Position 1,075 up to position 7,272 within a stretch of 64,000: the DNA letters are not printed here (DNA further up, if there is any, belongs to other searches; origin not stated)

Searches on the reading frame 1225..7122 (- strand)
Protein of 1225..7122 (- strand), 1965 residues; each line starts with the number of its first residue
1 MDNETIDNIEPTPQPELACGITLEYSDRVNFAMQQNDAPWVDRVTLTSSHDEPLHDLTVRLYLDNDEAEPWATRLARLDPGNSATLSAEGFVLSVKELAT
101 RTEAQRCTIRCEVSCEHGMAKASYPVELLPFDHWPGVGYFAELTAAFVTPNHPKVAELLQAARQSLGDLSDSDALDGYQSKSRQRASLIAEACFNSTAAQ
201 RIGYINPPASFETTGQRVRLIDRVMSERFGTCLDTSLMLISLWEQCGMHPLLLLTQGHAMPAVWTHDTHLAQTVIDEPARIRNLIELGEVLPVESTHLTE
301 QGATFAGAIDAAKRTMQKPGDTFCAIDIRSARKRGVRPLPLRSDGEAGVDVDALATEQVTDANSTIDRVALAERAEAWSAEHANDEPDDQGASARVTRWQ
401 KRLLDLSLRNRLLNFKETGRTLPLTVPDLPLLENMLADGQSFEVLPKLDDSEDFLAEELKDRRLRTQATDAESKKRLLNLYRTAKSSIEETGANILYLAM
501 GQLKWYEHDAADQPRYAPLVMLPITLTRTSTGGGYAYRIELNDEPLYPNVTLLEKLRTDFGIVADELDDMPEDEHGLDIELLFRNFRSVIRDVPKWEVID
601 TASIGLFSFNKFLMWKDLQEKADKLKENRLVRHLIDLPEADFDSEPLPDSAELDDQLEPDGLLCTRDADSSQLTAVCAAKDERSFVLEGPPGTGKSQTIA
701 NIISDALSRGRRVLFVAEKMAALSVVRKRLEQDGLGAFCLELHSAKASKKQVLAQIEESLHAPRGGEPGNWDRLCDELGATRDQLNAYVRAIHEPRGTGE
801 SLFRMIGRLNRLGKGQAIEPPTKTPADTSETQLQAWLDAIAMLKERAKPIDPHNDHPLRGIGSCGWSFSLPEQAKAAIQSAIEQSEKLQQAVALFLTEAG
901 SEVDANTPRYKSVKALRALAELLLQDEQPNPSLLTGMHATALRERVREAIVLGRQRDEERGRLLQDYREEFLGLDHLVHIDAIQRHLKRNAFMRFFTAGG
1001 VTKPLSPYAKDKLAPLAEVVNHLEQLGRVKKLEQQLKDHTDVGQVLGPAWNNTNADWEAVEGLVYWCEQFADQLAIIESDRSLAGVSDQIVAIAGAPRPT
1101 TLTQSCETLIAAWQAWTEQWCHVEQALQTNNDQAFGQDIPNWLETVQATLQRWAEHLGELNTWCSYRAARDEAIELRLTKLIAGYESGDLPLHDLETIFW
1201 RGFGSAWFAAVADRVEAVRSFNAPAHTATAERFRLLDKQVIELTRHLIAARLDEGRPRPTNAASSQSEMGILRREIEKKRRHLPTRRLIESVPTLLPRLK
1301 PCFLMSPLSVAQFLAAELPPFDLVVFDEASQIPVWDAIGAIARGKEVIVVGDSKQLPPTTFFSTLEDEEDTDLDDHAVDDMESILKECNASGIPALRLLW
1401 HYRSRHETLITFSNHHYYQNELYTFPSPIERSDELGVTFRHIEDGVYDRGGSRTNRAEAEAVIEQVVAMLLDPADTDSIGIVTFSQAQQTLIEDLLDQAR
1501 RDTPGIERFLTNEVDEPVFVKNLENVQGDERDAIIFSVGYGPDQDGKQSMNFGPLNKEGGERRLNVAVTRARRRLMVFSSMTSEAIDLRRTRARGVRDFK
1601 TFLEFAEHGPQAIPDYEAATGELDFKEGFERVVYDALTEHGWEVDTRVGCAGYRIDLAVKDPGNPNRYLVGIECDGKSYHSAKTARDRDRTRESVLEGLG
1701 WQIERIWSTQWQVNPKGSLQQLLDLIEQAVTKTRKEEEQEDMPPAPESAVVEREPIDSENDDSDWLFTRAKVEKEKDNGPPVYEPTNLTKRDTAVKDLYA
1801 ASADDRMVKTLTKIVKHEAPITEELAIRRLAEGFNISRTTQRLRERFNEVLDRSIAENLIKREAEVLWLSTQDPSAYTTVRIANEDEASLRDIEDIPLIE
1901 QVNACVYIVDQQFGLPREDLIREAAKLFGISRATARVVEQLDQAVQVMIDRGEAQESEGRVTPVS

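Call 52: search_protein_families(library=pfam, proteins=[window:1225-7122:-])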
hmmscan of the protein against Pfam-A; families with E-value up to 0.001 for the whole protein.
window:1225-7122:- (1965 aa): 8 families
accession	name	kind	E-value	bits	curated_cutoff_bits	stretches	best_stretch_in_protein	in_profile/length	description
PF13195.11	DUF4011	-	1.2e-44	152.5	22.2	1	402-556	1-158/158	Protein of unknown function (DUF4011)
PF18741.7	MTES_1575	-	1.4e-35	121.7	38.2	1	1629-1725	1-95/96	REase_MTES_1575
PF13087.12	AAA_12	-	2.1e-20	73.6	27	1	1383-1580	4-193/195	AAA domain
PF13086.12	AAA_11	-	8.5e-16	58.9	27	2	1316-1361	211-255/257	AAA domain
PF11784.13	DUF3320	-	1.1e-12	48.2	25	1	1797-1845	2-50/50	Protein of unknown function (DUF3320)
PF13245.12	AAA_19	-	3e-09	37.6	25.1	0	672-733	1-64/134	AAA domain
PF13604.12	AAA_30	-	7.9e-09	36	27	1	670-731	4-67/191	AAA domain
PF01443.25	Viral_helicase1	-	0.0003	21.1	21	0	1310-1358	47-99/228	Viral superfamily 1 RNA helicase core domain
